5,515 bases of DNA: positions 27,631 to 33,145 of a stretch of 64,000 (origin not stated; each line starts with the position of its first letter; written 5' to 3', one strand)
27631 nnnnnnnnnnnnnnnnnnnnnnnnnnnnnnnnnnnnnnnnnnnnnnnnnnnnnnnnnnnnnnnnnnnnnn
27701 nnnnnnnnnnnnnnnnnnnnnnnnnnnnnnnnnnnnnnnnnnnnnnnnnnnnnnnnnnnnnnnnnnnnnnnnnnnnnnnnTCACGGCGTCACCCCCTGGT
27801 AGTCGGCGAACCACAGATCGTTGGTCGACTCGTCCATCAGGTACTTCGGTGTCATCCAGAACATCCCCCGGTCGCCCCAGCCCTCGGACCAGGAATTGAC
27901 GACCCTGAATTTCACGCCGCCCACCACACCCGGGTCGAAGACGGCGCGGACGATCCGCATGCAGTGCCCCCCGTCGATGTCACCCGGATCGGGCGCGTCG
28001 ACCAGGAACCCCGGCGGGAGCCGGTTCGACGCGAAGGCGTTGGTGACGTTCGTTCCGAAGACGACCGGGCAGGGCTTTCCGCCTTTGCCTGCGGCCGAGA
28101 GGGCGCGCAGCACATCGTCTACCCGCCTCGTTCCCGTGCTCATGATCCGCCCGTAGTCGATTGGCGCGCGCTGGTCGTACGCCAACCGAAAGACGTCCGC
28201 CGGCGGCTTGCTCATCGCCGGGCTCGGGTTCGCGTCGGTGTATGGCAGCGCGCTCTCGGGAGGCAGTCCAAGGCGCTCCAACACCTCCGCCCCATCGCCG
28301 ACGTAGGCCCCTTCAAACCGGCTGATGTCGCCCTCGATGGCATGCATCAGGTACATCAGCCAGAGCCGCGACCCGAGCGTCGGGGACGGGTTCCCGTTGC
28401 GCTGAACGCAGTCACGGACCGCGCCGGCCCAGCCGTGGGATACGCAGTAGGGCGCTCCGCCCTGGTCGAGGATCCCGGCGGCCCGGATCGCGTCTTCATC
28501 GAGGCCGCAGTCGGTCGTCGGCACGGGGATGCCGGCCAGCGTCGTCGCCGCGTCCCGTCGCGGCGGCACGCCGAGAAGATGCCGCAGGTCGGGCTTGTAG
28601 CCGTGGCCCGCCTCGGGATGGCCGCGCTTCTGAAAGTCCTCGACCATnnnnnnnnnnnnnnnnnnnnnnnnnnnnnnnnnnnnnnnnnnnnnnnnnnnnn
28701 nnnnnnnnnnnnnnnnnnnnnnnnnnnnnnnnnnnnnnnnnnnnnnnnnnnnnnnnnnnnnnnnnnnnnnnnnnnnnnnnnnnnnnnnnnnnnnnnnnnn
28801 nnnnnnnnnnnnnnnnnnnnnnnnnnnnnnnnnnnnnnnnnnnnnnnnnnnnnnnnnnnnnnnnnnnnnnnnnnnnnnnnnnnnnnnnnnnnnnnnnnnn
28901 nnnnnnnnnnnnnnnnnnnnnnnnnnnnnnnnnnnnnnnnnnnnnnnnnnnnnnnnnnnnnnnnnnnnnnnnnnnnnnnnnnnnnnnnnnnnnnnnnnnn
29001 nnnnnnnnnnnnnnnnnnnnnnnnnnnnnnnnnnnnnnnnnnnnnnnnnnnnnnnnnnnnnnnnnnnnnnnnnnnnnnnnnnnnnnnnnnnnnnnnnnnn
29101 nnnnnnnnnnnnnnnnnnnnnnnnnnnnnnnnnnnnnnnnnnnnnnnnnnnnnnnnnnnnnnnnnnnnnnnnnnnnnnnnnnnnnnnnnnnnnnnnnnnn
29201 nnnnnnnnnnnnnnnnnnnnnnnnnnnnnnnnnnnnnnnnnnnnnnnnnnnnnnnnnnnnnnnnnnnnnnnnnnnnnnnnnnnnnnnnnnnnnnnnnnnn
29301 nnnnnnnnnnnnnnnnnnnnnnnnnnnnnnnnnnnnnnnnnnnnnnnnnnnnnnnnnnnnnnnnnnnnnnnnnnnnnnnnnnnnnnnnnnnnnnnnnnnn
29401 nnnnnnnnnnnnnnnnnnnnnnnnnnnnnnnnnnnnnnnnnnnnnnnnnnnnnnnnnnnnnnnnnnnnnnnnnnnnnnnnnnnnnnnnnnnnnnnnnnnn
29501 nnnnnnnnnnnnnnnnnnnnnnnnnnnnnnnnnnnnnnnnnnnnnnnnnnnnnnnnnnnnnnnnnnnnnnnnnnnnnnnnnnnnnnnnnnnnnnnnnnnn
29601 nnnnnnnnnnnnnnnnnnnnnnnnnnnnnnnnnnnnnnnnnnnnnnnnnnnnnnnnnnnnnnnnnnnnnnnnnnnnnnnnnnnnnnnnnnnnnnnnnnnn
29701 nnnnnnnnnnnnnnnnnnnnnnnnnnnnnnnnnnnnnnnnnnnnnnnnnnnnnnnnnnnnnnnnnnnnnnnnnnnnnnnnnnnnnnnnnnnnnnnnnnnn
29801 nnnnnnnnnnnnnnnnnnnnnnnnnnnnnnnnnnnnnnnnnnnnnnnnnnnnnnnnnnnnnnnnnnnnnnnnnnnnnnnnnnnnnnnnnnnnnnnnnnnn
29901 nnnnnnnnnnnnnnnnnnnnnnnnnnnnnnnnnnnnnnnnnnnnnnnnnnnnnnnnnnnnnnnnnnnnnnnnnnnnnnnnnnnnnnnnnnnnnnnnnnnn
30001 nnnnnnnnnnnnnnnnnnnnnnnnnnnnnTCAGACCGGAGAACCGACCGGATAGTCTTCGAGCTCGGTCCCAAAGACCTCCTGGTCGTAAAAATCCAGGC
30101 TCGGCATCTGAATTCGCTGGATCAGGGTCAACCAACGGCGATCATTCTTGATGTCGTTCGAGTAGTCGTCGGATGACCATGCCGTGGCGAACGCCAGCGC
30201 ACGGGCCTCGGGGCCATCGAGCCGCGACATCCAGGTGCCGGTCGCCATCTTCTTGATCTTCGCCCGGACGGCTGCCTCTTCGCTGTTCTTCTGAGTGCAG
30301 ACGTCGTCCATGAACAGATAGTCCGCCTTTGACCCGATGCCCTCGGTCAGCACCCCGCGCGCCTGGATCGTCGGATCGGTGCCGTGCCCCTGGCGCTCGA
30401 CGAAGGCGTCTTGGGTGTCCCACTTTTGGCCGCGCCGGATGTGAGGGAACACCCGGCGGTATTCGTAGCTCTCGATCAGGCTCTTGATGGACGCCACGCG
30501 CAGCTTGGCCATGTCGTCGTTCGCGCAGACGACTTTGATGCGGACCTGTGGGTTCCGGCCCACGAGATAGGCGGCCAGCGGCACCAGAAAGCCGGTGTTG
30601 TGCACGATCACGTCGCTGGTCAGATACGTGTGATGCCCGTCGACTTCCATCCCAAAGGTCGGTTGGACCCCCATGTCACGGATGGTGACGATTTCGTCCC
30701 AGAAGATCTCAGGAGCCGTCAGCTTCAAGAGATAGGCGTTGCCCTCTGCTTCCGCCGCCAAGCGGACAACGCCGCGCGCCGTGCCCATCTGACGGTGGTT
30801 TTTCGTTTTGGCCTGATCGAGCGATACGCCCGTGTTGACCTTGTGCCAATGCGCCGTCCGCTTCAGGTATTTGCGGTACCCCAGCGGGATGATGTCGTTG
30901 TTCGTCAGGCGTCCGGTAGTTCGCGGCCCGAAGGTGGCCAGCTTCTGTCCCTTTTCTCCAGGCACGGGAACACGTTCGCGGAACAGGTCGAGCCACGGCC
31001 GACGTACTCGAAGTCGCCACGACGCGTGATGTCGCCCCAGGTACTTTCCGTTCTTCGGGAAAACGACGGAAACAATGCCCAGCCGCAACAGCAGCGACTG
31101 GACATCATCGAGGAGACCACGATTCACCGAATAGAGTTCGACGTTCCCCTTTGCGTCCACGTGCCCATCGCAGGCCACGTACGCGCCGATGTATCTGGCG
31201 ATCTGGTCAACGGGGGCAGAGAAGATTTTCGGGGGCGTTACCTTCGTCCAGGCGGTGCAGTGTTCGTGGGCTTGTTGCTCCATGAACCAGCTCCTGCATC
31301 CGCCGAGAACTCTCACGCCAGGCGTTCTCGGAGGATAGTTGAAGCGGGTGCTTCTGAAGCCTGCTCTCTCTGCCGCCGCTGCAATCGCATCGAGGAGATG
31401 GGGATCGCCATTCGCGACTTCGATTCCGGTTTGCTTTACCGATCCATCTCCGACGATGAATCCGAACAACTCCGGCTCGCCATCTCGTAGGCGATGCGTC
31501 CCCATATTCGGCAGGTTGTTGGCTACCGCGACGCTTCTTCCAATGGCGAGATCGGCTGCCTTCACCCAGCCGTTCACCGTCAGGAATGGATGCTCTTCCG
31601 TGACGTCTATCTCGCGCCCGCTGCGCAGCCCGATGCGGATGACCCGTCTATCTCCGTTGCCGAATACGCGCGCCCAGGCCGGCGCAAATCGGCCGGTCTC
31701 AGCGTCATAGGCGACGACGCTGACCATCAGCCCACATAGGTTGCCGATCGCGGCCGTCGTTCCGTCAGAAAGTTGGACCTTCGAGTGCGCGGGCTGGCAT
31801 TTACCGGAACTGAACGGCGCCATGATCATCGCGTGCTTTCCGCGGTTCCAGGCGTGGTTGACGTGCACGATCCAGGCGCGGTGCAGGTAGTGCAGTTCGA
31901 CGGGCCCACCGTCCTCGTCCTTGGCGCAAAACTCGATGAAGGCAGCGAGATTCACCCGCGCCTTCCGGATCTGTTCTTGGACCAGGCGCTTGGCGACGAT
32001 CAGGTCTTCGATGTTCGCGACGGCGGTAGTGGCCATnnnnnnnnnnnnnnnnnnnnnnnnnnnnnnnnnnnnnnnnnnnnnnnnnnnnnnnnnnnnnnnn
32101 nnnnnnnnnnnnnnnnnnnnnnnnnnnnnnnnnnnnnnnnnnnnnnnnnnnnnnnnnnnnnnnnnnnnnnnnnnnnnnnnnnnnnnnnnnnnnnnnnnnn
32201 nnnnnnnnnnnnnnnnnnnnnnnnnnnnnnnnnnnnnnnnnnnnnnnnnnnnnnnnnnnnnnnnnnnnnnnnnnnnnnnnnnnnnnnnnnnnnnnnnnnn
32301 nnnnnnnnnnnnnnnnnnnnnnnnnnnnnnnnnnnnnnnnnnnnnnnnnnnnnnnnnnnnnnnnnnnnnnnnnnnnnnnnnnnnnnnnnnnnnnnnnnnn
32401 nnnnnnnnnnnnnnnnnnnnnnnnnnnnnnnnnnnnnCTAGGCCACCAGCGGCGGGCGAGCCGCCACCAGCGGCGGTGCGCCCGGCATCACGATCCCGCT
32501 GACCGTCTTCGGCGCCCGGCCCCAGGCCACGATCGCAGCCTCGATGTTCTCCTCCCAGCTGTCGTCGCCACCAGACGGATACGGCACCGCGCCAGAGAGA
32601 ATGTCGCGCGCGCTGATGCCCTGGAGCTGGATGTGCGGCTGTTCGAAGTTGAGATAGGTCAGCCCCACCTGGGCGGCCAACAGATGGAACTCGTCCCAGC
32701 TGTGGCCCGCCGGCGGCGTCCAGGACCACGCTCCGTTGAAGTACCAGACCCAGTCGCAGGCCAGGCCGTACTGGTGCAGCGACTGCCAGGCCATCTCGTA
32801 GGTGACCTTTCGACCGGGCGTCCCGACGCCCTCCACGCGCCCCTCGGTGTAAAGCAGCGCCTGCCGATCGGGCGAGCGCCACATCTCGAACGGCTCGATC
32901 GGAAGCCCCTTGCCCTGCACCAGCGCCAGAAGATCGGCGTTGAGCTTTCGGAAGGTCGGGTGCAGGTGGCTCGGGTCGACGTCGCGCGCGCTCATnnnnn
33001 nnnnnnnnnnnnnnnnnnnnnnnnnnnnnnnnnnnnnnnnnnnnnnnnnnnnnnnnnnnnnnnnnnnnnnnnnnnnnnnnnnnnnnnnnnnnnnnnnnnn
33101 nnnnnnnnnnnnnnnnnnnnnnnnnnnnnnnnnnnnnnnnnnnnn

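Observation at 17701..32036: Terminase large subunit encoded as two separate genes 11.6 kb apart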

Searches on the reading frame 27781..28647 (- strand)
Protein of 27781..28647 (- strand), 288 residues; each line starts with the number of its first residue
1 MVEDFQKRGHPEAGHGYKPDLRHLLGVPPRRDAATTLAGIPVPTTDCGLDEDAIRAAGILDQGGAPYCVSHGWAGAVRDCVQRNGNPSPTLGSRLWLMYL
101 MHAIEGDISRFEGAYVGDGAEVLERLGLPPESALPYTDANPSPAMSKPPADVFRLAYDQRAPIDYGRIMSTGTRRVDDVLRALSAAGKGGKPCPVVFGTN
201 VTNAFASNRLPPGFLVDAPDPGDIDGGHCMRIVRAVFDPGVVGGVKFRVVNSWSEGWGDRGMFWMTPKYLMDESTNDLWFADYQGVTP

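Call 51: search_protein_families(library=phrogs, proteins=[window:27781-28647:-], max_evalue=0.001)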
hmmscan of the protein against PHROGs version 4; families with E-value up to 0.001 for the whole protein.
window:27781-28647:- (288 aa): 1 family
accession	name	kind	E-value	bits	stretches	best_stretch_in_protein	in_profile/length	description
phrog_16701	-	other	0.00032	21.2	0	176-266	137-212/234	peptidase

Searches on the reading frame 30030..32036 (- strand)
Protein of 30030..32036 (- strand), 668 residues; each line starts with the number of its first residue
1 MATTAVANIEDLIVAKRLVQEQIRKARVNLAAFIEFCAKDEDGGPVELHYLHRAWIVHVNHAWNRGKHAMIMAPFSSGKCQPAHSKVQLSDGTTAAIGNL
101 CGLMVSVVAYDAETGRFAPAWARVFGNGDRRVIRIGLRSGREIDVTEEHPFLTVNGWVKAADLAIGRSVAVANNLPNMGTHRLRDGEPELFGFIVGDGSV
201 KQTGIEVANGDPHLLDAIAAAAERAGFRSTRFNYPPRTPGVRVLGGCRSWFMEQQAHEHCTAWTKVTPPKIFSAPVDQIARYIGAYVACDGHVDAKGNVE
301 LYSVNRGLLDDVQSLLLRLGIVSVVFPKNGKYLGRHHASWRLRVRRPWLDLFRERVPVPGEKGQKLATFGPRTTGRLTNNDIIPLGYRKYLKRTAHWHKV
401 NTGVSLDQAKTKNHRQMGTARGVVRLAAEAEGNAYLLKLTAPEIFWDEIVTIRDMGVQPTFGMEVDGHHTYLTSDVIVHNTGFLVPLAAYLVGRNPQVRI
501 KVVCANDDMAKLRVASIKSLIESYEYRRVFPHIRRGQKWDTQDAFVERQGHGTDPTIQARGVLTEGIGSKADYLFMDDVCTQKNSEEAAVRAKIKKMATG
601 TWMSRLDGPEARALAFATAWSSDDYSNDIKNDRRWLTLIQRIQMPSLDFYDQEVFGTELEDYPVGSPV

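Call 5: search_protein_families(library=pfam, proteins=[window:30030-32036:-], max_evalue=0.1)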
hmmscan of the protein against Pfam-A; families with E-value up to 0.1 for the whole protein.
window:30030-32036:- (668 aa): 3 families
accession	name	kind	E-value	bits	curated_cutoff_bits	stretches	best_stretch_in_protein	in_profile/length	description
PF14528.11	LAGLIDADG_3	-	2.9e-17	63.1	22.5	2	277-355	1-80/82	LAGLIDADG-like domain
PF14890.11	Intein_splicing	-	1e-11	45.3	35.8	1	124-480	41-155/155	Intein splicing domain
PF19117.5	Mim2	-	0.022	14.8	27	1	322-340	19-37/45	Mitochondrial import 2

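Call 6: search_protein_families(library=phrogs, proteins=[window:30030-32036:-], max_evalue=0.01)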
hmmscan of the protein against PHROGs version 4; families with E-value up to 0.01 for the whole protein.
window:30030-32036:- (668 aa): 5 families
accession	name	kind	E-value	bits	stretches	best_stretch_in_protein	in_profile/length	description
phrog_38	-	head and packaging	3.1e-19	70.1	1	488-650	327-479/760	terminase large subunit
phrog_4758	-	head and packaging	2.1e-10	41.3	1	488-647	79-236/243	terminase large subunit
phrog_9666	-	unknown function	7.5e-10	38.6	1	127-352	121-351/779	-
phrog_17415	-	head and packaging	4e-05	22.8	0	108-175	219-286/940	terminase large subunit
phrog_17672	-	head and packaging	5.1e-05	23.4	1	489-597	87-198/395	terminase large subunit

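Call 8: search_dna_similar(query=window:30030-32036:-, collection=phages, mode=protein, max_rows=30)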
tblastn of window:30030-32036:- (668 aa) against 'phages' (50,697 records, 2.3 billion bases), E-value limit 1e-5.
Records with a match: 40; places in all: 40; records where one place covers at least 80% of the query: 0.
Best place of each record, by identity: <60% 40.
By first word of the organism name: Caulobacter 27; Enterococcus 8; Vibrio 2; Bacillus 1; Staphylococcus 1; Brevundimonas 1.
By host as written in the record: Caulobacter vibrioides CB15 8; Caulobacter crescentus NA1000 6; Caulobacter vibrioides 6; Caulobacter crescentus 6; Enterococcus faecalis 5; - 2; Vibrio parahaemolyticus 2; Enterococcus faecalis 6 1; and 4 more.
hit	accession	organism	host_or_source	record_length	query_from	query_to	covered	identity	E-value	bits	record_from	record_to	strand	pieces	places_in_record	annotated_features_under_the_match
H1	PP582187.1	Enterococcus phage vB_Efs6_KEN16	Enterococcus faecalis 6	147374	127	491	55%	24.7%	1e-8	65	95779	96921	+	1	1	DNA helicase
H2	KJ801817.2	Enterococcus phage ECP3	Enterococcus faecalis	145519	127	491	55%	24.7%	1e-8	64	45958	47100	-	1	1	putative helicase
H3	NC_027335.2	Enterococcus phage ECP3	Enterococcus faecalis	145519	127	491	55%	24.7%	1e-8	64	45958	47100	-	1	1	DNA helicase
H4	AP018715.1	Enterococcus phage phiM1EF22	-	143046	127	491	55%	24.7%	1e-8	64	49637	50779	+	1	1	putative helicase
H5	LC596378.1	Enterococcus phage phi EF14H1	Enterococcus faecalis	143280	127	491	55%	24.7%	2e-8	64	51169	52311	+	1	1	hypothetical protein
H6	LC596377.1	Enterococcus phage phi EF7H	Enterococcus faecalis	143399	127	491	55%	24.7%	2e-8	64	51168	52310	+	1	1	hypothetical protein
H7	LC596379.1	Enterococcus phage phi EF19G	Enterococcus faecalis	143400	127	491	55%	24.7%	2e-8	64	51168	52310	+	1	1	hypothetical protein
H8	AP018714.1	Enterococcus phage phiEF17H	-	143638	127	491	55%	24.7%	2e-8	64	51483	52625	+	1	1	putative helicase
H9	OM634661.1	Bacillus phage vB_BauM_KLEB27-3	Bacillus australimaris sKR4M-27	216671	124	481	54%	24.1%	6e-15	85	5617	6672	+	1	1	terminase large subunit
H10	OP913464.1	Staphylococcus virus vB_SurM-PSU6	Staphylococcus ureilyticus ATCC49330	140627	122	482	54%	23.6%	1e-6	58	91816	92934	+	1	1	helicase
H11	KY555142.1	Caulobacter phage Ccr10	Caulobacter crescentus NA1000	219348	440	653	32%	27.9%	4e-8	63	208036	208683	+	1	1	hypothetical protein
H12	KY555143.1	Caulobacter phage Ccr2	Caulobacter crescentus NA1000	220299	440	653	32%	27.9%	4e-8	63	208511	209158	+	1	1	hypothetical protein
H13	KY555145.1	Caulobacter phage Ccr29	Caulobacter crescentus NA1000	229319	440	653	32%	27.9%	4e-8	63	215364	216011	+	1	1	terminase large subunit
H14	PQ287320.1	Caulobacter phage BL57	Caulobacter vibrioides CB15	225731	440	653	32%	27.4%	7e-8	62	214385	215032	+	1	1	putative intein-containing terminase large subunit precursor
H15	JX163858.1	Caulobacter phage phiCbK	Caulobacter crescentus CB15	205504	440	653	32%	27.4%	9e-8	62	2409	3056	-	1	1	large terminase subunit TerL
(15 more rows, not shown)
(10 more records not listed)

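Call 53: list_cluster_members(proteins=[P0001, window:30030-32036:-, window:9223-10944:-, P0047, P0012])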
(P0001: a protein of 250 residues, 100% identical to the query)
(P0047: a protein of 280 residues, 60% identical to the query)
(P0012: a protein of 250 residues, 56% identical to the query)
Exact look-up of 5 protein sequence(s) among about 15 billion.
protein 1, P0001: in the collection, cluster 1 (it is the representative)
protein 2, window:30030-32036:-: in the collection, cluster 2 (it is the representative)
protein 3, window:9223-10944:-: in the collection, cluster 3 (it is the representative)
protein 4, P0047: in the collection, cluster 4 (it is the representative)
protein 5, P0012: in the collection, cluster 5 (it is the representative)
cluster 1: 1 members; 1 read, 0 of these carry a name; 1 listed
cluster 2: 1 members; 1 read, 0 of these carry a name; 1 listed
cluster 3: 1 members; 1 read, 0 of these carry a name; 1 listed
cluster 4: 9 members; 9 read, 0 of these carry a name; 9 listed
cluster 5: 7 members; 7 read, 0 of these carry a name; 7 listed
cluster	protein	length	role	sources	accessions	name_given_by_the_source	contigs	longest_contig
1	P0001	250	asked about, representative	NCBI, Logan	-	-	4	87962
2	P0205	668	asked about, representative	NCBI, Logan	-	-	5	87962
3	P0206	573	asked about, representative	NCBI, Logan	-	-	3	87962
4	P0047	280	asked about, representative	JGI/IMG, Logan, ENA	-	-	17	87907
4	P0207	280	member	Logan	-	-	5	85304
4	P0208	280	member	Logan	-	-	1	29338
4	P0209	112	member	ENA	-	-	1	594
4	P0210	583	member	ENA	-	-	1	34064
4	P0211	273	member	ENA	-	-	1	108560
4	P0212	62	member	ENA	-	-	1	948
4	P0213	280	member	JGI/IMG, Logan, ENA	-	-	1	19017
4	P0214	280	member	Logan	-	-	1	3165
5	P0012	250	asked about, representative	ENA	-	-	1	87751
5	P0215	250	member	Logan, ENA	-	-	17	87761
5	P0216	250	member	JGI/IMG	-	-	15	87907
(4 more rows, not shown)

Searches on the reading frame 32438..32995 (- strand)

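Call 64: search_protein_families(library=phrogs, proteins=[window:32438-32995:-], max_evalue=0.01)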
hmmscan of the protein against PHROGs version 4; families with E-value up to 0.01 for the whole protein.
window:32438-32995:- (185 aa): 3 families
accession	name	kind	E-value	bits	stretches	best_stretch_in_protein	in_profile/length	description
phrog_2649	-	lysis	5.5e-07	30.7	1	10-129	12-132/261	endolysin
phrog_6523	-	lysis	0.00037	21.3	1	33-86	39-86/255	endolysin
phrog_465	-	lysis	0.0034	17.7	1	37-104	80-130/292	endolysin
